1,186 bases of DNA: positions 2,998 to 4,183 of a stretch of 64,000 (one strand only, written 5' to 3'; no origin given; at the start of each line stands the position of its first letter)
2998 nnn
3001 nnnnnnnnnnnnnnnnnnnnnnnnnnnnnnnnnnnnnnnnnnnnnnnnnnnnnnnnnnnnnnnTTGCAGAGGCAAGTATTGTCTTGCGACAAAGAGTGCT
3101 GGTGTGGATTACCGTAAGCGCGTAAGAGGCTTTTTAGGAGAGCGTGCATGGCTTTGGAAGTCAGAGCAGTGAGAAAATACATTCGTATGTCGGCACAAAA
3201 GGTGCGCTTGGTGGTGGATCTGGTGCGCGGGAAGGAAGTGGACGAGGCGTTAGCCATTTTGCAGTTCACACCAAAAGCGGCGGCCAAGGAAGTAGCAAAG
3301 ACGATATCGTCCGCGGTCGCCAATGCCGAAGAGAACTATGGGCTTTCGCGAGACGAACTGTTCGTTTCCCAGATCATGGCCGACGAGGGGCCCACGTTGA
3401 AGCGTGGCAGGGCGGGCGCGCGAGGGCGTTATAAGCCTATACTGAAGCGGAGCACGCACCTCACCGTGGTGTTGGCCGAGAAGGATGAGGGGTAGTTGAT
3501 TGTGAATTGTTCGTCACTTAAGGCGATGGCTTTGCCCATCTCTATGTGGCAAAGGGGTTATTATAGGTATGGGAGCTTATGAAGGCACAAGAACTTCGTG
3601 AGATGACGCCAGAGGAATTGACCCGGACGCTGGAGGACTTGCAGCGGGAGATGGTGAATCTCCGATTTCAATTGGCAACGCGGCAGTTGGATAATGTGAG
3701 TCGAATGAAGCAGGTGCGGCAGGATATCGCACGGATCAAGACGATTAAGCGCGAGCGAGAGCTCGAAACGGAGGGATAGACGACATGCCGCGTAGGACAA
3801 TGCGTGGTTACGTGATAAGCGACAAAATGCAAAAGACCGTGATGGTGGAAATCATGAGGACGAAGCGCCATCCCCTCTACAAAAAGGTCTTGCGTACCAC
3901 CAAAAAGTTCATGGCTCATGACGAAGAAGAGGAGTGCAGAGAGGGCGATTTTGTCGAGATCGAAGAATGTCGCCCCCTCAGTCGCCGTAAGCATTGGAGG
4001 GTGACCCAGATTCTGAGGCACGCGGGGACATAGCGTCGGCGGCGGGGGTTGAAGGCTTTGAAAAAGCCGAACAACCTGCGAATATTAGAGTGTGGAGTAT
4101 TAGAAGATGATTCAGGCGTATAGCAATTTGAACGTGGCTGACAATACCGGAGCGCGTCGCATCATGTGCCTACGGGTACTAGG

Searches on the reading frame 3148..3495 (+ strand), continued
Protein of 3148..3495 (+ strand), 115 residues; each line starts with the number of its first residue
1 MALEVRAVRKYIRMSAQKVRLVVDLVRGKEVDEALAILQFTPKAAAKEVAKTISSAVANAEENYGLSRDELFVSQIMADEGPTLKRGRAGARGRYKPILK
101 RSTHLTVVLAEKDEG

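Call 22: find_encoding_contigs(protein=P0162, flank=10000, max_places=6)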
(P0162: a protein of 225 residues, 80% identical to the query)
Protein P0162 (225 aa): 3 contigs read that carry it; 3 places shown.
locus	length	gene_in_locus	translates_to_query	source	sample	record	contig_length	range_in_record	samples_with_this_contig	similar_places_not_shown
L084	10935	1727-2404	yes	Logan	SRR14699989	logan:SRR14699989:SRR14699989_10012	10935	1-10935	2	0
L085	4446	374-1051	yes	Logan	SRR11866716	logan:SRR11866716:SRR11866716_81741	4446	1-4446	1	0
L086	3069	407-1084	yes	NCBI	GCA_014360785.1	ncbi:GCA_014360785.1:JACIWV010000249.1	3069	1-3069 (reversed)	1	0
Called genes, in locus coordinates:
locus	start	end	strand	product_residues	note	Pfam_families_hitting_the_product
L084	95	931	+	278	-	PF00181:Ribosomal_L2_N, PF03947:Ribosomal_L2_C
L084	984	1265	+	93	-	PF00203:Ribosomal_S19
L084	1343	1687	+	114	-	PF00237:Ribosomal_L22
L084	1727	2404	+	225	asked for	PF07650:KH_2, PF00189:Ribosomal_S3_C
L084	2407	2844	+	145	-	PF00252:Ribosomal_L16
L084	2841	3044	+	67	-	PF00831:Ribosomal_L29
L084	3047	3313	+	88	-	PF00366:Ribosomal_S17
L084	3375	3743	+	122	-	PF00238:Ribosomal_L14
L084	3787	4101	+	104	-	PF00467:KOW, PF17136:ribosomal_L24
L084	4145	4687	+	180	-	PF00281:Ribosomal_L5, PF00673:Ribosomal_L5_C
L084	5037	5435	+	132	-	PF00410:Ribosomal_S8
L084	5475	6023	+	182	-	PF00347:Ribosomal_L6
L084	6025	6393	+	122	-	PF00861:Ribosomal_L18p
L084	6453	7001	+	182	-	PF00333:Ribosomal_S5, PF03719:Ribosomal_S5_C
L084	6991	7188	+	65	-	PF00327:Ribosomal_L30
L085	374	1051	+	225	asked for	PF07650:KH_2, PF00189:Ribosomal_S3_C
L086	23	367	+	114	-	PF00237:Ribosomal_L22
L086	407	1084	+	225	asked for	PF07650:KH_2, PF00189:Ribosomal_S3_C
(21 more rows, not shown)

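Call 23: find_encoding_contigs(protein=P0002, flank=10000, max_places=4)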
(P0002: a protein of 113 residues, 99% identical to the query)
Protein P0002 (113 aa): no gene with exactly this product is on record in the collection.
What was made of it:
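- Tried and rejected: The aim was to read beyond the window ends, but the protein is not on record (call 23).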

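Call 25: find_encoding_contigs(protein=P0205, flank=10000, max_places=4)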
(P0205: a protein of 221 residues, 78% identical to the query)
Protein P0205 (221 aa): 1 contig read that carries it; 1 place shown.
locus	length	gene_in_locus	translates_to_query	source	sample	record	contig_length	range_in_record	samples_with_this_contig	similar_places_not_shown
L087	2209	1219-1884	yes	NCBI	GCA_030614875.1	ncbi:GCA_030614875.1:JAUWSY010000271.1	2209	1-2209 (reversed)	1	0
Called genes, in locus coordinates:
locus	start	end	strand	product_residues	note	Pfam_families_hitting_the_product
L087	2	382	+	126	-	?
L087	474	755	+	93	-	PF00203:Ribosomal_S19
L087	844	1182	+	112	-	PF00237:Ribosomal_L22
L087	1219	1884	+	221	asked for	PF07650:KH_2, PF00189:Ribosomal_S3_C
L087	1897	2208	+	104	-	?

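Call 26: find_encoding_contigs(protein=P0173, flank=10000, max_places=4)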
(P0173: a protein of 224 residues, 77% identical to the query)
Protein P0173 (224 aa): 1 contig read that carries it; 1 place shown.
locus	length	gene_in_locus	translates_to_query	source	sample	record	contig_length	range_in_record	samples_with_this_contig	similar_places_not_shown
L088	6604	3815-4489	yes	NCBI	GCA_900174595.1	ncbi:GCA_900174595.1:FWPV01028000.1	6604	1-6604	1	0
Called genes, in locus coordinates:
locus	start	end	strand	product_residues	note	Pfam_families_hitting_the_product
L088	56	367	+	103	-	PF00338:Ribosomal_S10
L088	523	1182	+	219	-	PF00297:Ribosomal_L3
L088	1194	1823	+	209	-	PF00573:Ribosomal_L4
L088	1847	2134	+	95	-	PF00276:Ribosomal_L23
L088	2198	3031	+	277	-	PF00181:Ribosomal_L2_N, PF03947:Ribosomal_L2_C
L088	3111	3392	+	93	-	PF00203:Ribosomal_S19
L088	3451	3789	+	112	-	PF00237:Ribosomal_L22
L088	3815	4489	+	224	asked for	PF07650:KH_2, PF00189:Ribosomal_S3_C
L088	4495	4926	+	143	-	PF00252:Ribosomal_L16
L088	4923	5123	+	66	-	PF00831:Ribosomal_L29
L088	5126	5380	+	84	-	PF00366:Ribosomal_S17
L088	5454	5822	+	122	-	PF00238:Ribosomal_L14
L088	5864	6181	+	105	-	PF00467:KOW (weak), PF17136:ribosomal_L24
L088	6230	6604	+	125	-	?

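Call 29: find_related_loci(query=A3, collection=metagenome_contigs, flank=6000)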
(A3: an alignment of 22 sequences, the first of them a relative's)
Query A3 (224 aa) in metagenome_contigs; peptide patterns used: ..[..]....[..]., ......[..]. (x = any residue, [..] = any of these).
600 stretches matched a pattern (row limit reached: there are more); 590 encode a relative of the query (tblastn E <= 1e-3); the best 80 are kept; 80 distinct loci.
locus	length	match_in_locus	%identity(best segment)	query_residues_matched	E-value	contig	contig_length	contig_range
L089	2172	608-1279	67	1-223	5e-100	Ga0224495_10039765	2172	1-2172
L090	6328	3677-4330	63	1-221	1e-94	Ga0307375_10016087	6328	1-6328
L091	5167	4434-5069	68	1-215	2e-94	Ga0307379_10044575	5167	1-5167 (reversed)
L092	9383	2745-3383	68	1-216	2e-94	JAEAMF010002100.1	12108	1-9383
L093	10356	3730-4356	69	1-212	4e-94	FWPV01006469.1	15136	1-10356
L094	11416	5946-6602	64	1-222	5e-93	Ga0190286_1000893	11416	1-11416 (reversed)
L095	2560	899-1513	66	5-212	4e-93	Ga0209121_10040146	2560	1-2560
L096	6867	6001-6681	62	1-222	2e-90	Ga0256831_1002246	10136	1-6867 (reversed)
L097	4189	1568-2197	61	1-212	1e-85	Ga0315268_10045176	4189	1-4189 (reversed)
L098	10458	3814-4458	61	1-216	2e-85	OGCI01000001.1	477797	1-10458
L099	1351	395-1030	61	1-216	9e-91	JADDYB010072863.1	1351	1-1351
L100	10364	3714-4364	58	1-221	2e-82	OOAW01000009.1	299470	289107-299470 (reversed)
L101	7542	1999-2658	57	1-223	4e-82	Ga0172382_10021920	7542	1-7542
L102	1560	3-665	57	1-224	4e-87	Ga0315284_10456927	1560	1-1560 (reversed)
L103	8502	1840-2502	57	1-224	2e-81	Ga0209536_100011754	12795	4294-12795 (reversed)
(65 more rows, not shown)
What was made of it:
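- Tried and rejected: Metagenome scan with an S3 alignment (call 29).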

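Call 34: find_homologous_proteins(query=L094:5946-6617:+)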
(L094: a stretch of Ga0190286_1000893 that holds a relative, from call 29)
Query L094:5946-6617:+ (223 aa): 8000 proteins with E <= 0.001 among 8000 candidates; the best 120 are listed.
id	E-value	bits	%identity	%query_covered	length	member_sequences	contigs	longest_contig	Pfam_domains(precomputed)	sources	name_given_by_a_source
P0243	2.9e-142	490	100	100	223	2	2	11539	PF07650.24,PF00189.26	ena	-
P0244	5.3e-133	460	94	100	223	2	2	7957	PF07650.24,PF00189.26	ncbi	-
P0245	7.3e-132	456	91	100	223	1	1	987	PF07650.24,PF00189.26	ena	-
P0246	4.7e-131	453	90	100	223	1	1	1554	PF07650.24,PF00189.26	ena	-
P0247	1.0e-130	452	91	100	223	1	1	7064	PF07650.24,PF00189.26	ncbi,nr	ncbi:MAG: 30S ribosomal protein S3 [Chloroflexota bacterium]|nr:30S ribosomal protein S3 [Chloroflex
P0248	2.9e-130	451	90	100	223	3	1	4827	PF07650.24,PF00189.26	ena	-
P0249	1.3e-129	449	91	100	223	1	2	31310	PF07650.24,PF00189.26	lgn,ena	-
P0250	1.5e-129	448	91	100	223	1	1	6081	PF07650.24,PF00189.26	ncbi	-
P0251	2.4e-129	448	90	100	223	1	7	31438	PF07650.24,PF00189.26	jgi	-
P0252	2.8e-129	447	91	100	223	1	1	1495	PF07650.24,PF00189.26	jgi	-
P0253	5.6e-129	447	90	100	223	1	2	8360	PF07650.24,PF00189.26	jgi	-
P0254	6.2e-129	446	91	100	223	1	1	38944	PF07650.24,PF00189.26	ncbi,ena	-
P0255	1.2e-128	445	90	100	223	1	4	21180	PF07650.24,PF00189.26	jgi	-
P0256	3.4e-128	444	90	100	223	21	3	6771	PF07650.24,PF00189.26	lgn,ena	-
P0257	7.7e-128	443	89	100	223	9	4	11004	PF07650.24,PF00189.26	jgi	-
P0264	1.6e-124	432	86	100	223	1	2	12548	PF07650.24,PF00189.26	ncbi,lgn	-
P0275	1.6e-120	419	85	100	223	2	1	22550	PF07650.24,PF00189.26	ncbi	-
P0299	1.6e-116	406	82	100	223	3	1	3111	PF07650.24,PF00189.26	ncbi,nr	ncbi:MAG: 30S ribosomal protein S3 [Chloroflexi bacterium]|nr:MAG: 30S ribosomal protein S3 [Chlorof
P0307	4.2e-116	404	83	100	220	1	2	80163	PF07650.24,PF00189.26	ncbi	-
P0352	4.6e-114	398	79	100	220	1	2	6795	PF07650.24,PF00189.26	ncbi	ncbi:MAG: 30S ribosomal protein S3 [Anaerolineae bacterium]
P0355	6.2e-114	397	79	100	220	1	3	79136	PF07650.24,PF00189.26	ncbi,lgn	ncbi:MAG: 30S ribosomal protein S3 [Anaerolineae bacterium]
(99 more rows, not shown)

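Call 35: list_cluster_members(proteins=[P0247, P0244, P0250, P0254, P0264, P0275, P0299, P0352, P0355, P0307])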
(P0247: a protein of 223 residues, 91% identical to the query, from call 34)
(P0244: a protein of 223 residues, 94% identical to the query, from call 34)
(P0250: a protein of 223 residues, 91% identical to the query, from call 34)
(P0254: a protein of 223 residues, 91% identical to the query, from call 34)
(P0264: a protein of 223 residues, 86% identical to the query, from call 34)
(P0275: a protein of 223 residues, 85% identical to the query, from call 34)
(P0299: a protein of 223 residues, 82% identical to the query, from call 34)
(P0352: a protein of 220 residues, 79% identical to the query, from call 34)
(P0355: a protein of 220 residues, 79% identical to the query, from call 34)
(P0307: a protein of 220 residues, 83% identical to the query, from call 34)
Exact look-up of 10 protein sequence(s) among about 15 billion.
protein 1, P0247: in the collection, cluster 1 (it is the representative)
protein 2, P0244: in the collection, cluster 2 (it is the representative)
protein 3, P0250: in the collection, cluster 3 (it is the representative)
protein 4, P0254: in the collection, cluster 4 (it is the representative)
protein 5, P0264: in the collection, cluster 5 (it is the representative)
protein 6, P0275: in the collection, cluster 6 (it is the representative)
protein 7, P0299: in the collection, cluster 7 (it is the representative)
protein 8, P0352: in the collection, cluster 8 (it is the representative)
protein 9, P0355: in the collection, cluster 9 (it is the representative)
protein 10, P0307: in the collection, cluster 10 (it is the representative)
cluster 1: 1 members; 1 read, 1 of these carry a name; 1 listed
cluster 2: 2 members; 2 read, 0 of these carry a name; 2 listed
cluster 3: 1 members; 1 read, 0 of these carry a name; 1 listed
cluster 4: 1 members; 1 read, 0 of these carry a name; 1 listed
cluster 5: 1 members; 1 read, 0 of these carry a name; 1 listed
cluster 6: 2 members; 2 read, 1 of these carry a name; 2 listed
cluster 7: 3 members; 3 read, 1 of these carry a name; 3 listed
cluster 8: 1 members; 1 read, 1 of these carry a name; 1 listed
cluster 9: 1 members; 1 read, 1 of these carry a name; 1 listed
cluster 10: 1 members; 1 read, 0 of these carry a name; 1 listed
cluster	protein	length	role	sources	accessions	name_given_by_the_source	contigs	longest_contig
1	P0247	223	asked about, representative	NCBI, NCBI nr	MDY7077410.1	MAG: 30S ribosomal protein S3 [Chloroflexota bacterium] | 30S ribosomal protein S3 [Chloroflexota bacterium]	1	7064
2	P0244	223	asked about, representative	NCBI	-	-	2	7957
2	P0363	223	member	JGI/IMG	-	-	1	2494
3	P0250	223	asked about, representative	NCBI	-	-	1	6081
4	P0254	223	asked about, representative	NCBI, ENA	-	-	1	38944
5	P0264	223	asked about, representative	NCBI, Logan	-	-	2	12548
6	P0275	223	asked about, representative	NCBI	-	-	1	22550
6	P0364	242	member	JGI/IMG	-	small subunit ribosomal protein S3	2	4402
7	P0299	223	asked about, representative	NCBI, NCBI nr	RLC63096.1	MAG: 30S ribosomal protein S3 [Chloroflexi bacterium] | MAG: 30S ribosomal protein S3 [Chloroflexota bacterium]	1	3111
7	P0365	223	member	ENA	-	-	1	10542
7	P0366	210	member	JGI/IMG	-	-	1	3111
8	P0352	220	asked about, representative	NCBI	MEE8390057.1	MAG: 30S ribosomal protein S3 [Anaerolineae bacterium]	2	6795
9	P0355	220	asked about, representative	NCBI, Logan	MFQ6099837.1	MAG: 30S ribosomal protein S3 [Anaerolineae bacterium]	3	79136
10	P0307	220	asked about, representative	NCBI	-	-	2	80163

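Call 37: find_encoding_contigs(protein=P0264, flank=10000, max_places=4)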
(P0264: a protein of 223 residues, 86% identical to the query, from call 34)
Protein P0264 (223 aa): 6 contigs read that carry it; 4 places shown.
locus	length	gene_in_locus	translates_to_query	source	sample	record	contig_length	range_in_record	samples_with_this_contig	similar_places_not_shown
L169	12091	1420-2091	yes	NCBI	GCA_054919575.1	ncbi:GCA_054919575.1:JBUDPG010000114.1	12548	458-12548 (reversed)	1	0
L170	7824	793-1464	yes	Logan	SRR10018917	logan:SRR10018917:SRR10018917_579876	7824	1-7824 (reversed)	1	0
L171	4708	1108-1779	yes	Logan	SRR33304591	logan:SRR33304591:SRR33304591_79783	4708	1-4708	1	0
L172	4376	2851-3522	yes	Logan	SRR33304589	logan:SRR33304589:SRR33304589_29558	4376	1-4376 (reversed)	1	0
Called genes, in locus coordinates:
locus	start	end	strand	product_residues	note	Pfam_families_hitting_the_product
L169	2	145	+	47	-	?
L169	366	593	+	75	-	PF00313:CSD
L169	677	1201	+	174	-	PF02559:CarD_TRCF_RID, PF21095:CarD_C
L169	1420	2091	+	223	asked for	PF07650:KH_2, PF00189:Ribosomal_S3_C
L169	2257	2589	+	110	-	-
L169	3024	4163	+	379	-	PF00575:S1 (weak), PF13509:S1_2 (faint), PF23459:S1_RRP5 (faint), PF00575:S1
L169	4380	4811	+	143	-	PF00164:Ribosom_S12_S23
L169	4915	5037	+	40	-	PF00444:Ribosomal_L36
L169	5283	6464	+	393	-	PF03979:Sigma70_r1_1, PF00140:Sigma70_r1_2, PF04542:Sigma70_r2, PF04539:Sigma70_r3, PF04545:Sigma70_r4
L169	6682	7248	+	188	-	PF03551:PadR, PF10400:Vir_act_alpha_C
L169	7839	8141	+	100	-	PF00166:Cpn10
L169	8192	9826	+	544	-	PF00118:Cpn60_TCP1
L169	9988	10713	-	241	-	PF04140:ICMT, PF04191:PEMT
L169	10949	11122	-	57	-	-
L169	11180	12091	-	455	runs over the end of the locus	?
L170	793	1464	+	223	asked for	PF07650:KH_2, PF00189:Ribosomal_S3_C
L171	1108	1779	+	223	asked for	PF07650:KH_2, PF00189:Ribosomal_S3_C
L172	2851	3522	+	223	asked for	PF07650:KH_2, PF00189:Ribosomal_S3_C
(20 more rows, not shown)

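Call 39: find_encoding_contigs(protein=P0010, flank=10000, max_places=8)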
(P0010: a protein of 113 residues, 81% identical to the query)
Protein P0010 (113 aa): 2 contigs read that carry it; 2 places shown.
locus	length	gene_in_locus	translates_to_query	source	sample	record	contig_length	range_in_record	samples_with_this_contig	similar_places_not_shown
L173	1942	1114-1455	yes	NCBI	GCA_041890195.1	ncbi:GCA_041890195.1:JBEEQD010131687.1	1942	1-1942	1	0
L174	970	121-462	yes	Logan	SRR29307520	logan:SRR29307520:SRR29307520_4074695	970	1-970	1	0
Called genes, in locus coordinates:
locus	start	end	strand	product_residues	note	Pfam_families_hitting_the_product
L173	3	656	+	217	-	?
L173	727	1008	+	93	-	PF00203:Ribosomal_S19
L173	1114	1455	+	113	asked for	PF00237:Ribosomal_L22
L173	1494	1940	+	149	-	?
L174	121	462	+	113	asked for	PF00237:Ribosomal_L22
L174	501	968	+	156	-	?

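Call 49: find_encoding_contigs(protein=P0007, flank=10000, max_places=4)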
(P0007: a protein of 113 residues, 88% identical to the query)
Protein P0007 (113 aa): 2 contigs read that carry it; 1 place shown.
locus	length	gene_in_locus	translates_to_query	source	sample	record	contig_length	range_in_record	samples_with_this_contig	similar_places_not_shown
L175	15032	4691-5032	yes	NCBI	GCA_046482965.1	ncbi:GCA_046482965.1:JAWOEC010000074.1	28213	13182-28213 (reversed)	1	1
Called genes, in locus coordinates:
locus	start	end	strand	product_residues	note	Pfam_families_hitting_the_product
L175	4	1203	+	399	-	PF00009:GTP_EFTU, PF03144:GTP_EFTU_D2, PF03143:GTP_EFTU_D3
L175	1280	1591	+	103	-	PF00338:Ribosomal_S10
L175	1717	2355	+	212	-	PF00297:Ribosomal_L3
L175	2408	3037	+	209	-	PF00573:Ribosomal_L4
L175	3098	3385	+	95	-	PF00276:Ribosomal_L23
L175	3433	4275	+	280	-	PF00181:Ribosomal_L2_N, PF03947:Ribosomal_L2_C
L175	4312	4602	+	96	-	PF00203:Ribosomal_S19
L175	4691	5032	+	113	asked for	PF00237:Ribosomal_L22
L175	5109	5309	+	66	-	PF00831:Ribosomal_L29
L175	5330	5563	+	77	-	PF00366:Ribosomal_S17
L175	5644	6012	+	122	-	PF00238:Ribosomal_L14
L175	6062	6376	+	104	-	PF00467:KOW (weak), PF17136:ribosomal_L24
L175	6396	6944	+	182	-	PF00281:Ribosomal_L5, PF00673:Ribosomal_L5_C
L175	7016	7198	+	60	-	PF00253:Ribosomal_S14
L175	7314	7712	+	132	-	PF00410:Ribosomal_S8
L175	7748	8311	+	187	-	PF00347:Ribosomal_L6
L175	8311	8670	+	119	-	PF00861:Ribosomal_L18p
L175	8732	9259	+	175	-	PF00333:Ribosomal_S5, PF03719:Ribosomal_S5_C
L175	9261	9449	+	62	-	PF00327:Ribosomal_L30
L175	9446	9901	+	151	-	PF00828:Ribosomal_L27A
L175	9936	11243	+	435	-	PF00344:SecY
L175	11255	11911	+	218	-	PF00406:ADK, PF13207:AAA_17, PF13238:AAA_18 (faint), PF05191:ADK_lid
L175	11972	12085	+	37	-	PF00444:Ribosomal_L36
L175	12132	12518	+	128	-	PF00416:Ribosomal_S13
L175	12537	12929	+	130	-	PF00411:Ribosomal_S11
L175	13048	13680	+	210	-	PF00163:Ribosomal_S4, PF01479:S4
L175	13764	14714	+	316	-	PF01193:RNA_pol_L, PF01000:RNA_pol_A_bac, PF03118:RNA_pol_A_CTD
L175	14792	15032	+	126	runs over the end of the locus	PF01196:Ribosomal_L17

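Call 50: find_encoding_contigs(protein=P0244, flank=10000, max_places=4)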
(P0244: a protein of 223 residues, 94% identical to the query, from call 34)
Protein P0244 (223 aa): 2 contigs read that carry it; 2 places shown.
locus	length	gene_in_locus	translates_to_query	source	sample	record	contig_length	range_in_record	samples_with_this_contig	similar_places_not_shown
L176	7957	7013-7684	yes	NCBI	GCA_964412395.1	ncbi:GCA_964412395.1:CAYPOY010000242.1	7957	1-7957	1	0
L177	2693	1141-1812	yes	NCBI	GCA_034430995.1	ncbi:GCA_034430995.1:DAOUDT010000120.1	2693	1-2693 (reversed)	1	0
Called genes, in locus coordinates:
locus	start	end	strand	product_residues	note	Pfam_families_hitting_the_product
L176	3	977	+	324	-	?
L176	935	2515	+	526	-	PF00749:tRNA-synt_1c, PF19269:Anticodon_2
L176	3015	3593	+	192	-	PF03551:PadR, PF10400:Vir_act_alpha_C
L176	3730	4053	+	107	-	PF01258:zf-dskA_traR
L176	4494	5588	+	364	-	PF17092:PCB_OB (faint), PF00575:S1 (weak), PF13509:S1_2 (faint), PF21710:Spt6_S1 (faint), PF00575:S1, PF23459:S1_RRP5 (weak), PF00575:S1, PF23459:S1_RRP5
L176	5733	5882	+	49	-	-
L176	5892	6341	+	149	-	PF00313:CSD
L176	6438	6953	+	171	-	PF02559:CarD_TRCF_RID, PF21095:CarD_C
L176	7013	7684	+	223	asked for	PF07650:KH_2, PF00189:Ribosomal_S3_C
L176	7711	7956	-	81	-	?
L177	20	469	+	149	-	PF00313:CSD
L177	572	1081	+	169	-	PF02559:CarD_TRCF_RID, PF21095:CarD_C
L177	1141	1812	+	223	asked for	PF07650:KH_2, PF00189:Ribosomal_S3_C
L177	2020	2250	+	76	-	PF02308:MgtC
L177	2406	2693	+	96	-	?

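Call 54: find_encoding_contigs(protein=P0223, flank=10000, max_places=6)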
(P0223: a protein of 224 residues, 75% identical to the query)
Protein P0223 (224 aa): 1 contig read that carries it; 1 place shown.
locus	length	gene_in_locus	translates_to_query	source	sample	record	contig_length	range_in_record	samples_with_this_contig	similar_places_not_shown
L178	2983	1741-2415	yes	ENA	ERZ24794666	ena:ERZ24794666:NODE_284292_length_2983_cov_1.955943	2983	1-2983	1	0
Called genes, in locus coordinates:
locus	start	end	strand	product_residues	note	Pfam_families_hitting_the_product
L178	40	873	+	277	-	PF00181:Ribosomal_L2_N, PF03947:Ribosomal_L2_C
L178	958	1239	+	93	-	PF00203:Ribosomal_S19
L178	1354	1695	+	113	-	PF00237:Ribosomal_L22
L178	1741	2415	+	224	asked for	PF07650:KH_2, PF13083:KH_KhpA-B (faint), PF00189:Ribosomal_S3_C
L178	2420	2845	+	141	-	PF00252:Ribosomal_L16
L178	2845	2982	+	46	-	?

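Call 58: search_protein_families(library=pfam, proteins=[window:3148-3495:+])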
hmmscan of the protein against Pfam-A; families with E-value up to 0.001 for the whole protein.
window:3148-3495:+ (115 aa): 1 family
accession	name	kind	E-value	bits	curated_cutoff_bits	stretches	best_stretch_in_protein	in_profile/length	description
PF00237.24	Ribosomal_L22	-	4.2e-38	130.1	28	1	7-109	1-103/104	Ribosomal protein L22p/L17e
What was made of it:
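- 3148..3495 (+): rplV (L22), intact, 115 aa; the last gene before the junction. Pfam PF00237, E = 4e-38, profile positions 1-103 of 104 (call 58).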

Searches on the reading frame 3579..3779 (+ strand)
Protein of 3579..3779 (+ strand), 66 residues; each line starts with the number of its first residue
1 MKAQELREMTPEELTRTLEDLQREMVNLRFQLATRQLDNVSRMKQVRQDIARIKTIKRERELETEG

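Call 58: search_protein_families(library=pfam, proteins=[window:3579-3779:+])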
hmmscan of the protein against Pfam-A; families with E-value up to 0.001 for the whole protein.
window:3579-3779:+ (66 aa): 1 family
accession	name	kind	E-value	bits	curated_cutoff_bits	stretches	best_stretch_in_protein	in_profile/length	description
PF00831.28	Ribosomal_L29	-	1.7e-22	79.6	24.5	1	4-60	1-57/57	Ribosomal L29 protein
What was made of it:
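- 3579..3779 (+): rpmC (L29), intact, 66 aa; the first gene after the junction. Pfam PF00831, E = 2e-22, profile positions 1-57 of 57 (call 58).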

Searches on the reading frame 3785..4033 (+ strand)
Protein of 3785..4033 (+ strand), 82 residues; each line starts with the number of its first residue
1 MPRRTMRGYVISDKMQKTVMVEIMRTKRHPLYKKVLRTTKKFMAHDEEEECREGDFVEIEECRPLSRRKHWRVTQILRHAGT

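Call 58: search_protein_families(library=pfam, proteins=[window:3785-4033:+])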
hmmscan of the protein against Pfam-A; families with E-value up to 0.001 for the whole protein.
window:3785-4033:+ (82 aa): 1 family
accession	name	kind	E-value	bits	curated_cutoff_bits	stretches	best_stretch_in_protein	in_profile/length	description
PF00366.26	Ribosomal_S17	-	3.4e-32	110.8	25.9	1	8-74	1-67/68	Ribosomal protein S17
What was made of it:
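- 3785..4033 (+): rpsQ (S17). Pfam PF00366, E = 3e-32 (call 58).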
